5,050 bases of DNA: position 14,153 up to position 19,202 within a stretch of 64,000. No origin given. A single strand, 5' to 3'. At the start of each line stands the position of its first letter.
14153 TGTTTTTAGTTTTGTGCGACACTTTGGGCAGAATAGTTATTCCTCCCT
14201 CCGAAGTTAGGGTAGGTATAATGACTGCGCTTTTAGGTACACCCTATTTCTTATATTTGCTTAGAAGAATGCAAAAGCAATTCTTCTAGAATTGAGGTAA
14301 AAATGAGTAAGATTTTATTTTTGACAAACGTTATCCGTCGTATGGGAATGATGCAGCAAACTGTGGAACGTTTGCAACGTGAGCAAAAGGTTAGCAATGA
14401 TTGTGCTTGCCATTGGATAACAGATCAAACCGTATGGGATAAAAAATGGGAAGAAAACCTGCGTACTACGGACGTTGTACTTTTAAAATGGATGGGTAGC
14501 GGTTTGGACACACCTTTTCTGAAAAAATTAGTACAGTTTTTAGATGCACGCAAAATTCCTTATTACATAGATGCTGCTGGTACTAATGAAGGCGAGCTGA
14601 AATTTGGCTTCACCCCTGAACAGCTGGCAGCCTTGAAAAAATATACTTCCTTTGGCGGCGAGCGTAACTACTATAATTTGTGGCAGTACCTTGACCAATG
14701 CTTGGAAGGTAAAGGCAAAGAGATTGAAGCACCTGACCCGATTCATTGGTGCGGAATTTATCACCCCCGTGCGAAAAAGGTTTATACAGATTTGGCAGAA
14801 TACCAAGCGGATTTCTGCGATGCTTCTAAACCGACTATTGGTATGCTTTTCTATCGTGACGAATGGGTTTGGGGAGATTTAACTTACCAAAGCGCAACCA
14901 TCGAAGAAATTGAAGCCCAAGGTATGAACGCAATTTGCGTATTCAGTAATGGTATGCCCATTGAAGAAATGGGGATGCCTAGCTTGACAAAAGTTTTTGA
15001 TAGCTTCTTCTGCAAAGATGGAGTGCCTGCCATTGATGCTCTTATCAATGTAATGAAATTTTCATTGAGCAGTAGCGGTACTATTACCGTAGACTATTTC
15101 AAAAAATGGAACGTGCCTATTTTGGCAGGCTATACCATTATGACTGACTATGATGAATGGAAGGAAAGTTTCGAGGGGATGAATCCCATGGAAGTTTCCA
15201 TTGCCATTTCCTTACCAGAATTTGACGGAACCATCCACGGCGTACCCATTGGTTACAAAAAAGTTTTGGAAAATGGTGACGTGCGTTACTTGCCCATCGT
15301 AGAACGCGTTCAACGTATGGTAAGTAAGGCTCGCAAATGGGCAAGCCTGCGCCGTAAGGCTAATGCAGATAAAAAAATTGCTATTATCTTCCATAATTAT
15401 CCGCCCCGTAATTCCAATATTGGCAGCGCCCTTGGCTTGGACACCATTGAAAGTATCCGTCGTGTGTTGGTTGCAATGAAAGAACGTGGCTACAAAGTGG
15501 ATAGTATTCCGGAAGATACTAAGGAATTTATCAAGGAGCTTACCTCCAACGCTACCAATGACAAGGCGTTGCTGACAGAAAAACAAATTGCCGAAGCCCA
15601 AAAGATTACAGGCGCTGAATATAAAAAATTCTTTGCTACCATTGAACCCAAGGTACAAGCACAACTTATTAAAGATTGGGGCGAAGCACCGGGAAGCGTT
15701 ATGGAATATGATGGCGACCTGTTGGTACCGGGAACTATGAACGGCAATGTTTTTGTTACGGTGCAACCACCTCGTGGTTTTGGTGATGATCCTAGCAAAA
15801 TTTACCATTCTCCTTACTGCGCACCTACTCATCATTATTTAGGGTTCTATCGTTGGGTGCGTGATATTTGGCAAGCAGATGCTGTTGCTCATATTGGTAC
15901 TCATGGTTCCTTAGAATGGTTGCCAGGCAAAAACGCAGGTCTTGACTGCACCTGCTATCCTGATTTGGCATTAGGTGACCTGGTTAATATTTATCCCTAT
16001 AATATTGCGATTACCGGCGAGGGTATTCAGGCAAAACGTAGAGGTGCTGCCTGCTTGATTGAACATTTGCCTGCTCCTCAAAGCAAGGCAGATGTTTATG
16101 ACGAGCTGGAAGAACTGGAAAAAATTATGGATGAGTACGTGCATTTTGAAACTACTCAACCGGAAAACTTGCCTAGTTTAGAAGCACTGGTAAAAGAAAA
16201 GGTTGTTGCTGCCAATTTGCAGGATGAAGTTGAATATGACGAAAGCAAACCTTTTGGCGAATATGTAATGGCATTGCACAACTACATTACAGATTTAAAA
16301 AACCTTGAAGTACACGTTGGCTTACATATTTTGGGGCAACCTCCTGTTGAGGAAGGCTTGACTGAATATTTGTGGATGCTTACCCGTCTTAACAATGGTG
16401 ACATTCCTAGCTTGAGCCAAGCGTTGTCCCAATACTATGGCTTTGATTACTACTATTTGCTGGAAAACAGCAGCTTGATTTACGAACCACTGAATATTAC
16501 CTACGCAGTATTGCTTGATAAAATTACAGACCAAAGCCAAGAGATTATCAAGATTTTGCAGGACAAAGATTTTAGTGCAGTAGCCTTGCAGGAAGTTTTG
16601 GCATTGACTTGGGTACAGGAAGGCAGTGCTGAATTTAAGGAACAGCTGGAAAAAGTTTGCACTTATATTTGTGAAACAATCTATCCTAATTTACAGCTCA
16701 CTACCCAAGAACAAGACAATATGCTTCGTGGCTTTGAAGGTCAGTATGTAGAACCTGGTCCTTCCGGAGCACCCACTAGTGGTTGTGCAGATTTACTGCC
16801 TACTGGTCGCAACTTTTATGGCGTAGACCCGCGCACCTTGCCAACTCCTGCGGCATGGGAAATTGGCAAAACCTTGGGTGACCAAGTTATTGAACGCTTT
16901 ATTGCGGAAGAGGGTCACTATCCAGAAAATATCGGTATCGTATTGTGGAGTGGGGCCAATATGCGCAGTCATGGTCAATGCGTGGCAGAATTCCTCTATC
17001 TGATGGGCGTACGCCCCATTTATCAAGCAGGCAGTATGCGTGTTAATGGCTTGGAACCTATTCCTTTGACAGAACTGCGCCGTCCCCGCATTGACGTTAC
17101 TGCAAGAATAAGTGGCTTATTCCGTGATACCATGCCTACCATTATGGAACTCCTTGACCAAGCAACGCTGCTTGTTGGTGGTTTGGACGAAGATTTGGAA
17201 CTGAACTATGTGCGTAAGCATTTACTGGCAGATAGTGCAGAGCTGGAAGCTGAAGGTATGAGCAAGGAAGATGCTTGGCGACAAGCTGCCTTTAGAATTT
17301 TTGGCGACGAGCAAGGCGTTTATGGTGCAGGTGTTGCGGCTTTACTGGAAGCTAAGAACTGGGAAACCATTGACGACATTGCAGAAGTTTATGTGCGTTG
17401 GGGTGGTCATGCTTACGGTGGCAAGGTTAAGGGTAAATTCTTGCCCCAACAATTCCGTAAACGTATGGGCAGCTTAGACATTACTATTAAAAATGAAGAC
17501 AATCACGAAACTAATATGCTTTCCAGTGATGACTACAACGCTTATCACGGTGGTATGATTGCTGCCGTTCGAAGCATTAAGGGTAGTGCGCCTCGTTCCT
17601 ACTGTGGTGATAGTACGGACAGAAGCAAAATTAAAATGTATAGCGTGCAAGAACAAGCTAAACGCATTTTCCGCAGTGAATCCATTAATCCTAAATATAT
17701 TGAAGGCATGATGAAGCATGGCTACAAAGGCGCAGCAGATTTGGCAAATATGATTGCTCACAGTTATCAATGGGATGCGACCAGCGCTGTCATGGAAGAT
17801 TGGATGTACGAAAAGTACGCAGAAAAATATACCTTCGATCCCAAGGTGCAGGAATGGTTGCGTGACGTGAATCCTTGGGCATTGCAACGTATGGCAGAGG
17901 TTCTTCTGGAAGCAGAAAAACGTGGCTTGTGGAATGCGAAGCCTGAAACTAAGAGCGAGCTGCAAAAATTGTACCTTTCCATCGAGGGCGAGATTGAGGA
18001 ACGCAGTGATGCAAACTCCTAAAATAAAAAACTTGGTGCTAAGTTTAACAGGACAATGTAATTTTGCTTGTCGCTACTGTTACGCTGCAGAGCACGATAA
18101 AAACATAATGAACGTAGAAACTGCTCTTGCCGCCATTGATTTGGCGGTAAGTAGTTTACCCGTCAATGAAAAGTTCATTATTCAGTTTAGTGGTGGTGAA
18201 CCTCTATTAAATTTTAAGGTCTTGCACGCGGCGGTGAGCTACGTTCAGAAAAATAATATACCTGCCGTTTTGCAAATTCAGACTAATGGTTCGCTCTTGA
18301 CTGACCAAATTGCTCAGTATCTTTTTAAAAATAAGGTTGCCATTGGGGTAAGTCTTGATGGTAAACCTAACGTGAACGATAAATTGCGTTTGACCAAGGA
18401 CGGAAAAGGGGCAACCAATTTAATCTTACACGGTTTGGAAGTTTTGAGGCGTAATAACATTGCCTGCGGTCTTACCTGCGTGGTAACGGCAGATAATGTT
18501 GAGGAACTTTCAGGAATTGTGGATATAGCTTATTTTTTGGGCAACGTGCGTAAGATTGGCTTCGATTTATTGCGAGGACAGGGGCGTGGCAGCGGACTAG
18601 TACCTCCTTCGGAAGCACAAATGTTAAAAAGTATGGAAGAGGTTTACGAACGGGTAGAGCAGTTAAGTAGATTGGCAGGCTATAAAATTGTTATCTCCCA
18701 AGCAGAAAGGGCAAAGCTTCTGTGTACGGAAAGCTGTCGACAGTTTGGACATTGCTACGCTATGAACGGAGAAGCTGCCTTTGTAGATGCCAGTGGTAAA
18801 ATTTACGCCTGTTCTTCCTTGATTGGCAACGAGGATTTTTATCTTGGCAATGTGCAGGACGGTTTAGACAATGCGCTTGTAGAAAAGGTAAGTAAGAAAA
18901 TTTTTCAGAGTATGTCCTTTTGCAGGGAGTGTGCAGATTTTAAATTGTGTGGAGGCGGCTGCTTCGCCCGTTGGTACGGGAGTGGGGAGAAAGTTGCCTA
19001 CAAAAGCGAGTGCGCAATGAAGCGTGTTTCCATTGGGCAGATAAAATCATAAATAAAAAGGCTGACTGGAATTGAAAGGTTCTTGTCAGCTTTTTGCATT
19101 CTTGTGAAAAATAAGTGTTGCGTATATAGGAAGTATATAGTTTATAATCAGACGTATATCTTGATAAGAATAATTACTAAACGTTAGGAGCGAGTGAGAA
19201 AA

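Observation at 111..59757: Eleven copies of one MerR-type promoter (exact 19-bp spacer with an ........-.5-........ dyad) link the window into a single putative regulon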

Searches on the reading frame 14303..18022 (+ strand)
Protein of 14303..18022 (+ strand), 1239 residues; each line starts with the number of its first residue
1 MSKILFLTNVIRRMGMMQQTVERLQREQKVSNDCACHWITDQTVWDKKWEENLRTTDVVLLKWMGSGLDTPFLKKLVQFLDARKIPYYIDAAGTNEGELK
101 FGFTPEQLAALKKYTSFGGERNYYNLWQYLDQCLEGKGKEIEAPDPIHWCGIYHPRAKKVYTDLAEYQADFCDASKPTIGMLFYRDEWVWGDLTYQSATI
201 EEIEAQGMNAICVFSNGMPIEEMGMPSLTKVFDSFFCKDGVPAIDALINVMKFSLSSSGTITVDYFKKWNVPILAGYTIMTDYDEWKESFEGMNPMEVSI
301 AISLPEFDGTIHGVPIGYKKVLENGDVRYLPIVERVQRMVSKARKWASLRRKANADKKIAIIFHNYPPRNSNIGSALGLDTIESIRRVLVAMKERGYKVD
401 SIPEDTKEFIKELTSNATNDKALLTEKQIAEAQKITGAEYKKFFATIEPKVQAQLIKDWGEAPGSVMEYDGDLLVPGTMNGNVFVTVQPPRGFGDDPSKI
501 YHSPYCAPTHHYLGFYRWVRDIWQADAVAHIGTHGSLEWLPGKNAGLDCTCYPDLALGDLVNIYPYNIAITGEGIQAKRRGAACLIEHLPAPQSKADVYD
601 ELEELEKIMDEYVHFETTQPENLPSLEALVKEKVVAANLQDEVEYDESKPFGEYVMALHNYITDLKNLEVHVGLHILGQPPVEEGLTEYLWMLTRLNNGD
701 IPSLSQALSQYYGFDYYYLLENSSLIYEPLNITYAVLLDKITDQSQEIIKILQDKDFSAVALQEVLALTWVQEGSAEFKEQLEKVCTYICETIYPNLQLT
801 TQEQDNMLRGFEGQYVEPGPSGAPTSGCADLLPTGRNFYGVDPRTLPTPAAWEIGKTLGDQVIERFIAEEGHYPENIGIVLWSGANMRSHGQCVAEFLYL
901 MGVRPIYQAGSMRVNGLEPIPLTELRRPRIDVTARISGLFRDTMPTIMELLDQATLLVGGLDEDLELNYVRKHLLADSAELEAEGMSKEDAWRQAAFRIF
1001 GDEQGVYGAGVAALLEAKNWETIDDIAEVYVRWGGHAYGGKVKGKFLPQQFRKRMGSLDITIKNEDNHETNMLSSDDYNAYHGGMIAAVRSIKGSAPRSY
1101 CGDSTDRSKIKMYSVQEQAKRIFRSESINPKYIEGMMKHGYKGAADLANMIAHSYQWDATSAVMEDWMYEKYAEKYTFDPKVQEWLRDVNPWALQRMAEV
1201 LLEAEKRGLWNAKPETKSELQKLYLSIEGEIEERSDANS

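Call 11: search_protein_families(library=pfam, proteins=[window:14303-18022:+])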
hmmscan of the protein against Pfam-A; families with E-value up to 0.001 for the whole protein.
window:14303-18022:+ (1239 aa): 1 family
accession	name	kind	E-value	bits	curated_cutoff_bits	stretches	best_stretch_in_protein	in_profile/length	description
PF02514.21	CobN-Mg_chel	-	0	1252.4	24.5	1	113-1216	2-1089/1090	CobN/Magnesium Chelatase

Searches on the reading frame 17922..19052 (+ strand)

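Call 11: search_protein_families(library=pfam, proteins=[window:17922-19052:+])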
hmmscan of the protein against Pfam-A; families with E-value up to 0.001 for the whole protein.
window:17922-19052:+ (376 aa): 2 families
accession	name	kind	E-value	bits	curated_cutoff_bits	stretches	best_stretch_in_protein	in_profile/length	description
PF04055.27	Radical_SAM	-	2.1e-14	54.4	29.5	1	41-200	2-163/166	Radical SAM superfamily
PF13353.11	Fer4_12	-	7.7e-11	42.9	22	1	44-168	13-135/137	4Fe-4S single cluster domain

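Call 14: search_protein_families(library=ncbifam, proteins=[window:17922-19052:+], max_evalue=0.00001)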
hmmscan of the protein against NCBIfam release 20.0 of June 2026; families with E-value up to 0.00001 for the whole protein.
window:17922-19052:+ (376 aa): 66 families (the best 25 are shown)
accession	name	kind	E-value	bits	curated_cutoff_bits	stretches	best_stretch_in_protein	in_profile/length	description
NF047865.1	rSAM_PapB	equivalog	2.3e-47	161.8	340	1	35-349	2-318/330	PapB family radical SAM/SPASM ranthipeptide maturase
TIGR03906.1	quino_hemo_SAM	equivalog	2.5e-36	125.3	453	1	31-352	89-419/467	quinohemoprotein amine dehydrogenase maturation protein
TIGR03974.1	rSAM_six_Cys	equivalog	5.2e-36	124.5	425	2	30-173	91-242/451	thioether cross-link-forming SCIFF peptide maturase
TIGR04064.1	rSAM_nif11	equivalog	6.9e-36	123.9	518.7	1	12-355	60-408/459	nif11-like peptide radical SAM maturase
NF041298.1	rSAM_mat_DynA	equivalog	9.9e-36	123.4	450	1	41-353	6-327/356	dynobactin maturation radical SAM/SPASM protein DynA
TIGR04163.1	rSAM_cobopep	equivalog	1.2e-34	119.8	375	1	34-353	62-393/428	peptide-modifying radical SAM enzyme CbpB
TIGR04068.1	rSAM_ocin_clost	equivalog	3.5e-34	118.5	500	1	33-178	81-235/462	Cys-rich peptide radical SAM maturase CcpM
NF040492.1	not_ScfB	exception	1.1e-33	116.8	855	2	33-173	92-240/450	ScfB-related radical SAM/SPASM orphan maturase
TIGR03942.1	sulfatase_rSAM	equivalog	2.3e-31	109.2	349.45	1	42-350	7-327/363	anaerobic sulfatase maturase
TIGR04261.1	rSAM_GlyRichRpt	subfamily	2.2e-28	99.3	310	1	43-352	4-332/363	cyclophane-forming radical SAM/SPASM peptide maturase GrrM/OscB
NF038170.1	lachnocin_rSAM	equivalog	2.9e-28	98.9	550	1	29-176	69-224/440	lachnocin radical SAM maturase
NF041707.1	rSAM_YhhB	equivalog_domain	2.7e-27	95.6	445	1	37-190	3-171/369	cyclophane-forming radical SAM/SPASM peptide maturase YhhB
NF038107.1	rSAM_NF038107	equivalog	6.3e-27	94.4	600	1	33-365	82-416/444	Cys-every-fifth radical SAM/SPASM peptide maturase CefB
TIGR03978.1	rSAM_paired_1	equivalog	6.7e-26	91.1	370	1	23-201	69-255/466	His-Xaa-Ser system radical SAM maturase HxsB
NF035951.1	rSAM_RumMC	equivalog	9.6e-26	90.5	720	1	30-175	106-259/510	RumMC family radical SAM sactipeptide maturase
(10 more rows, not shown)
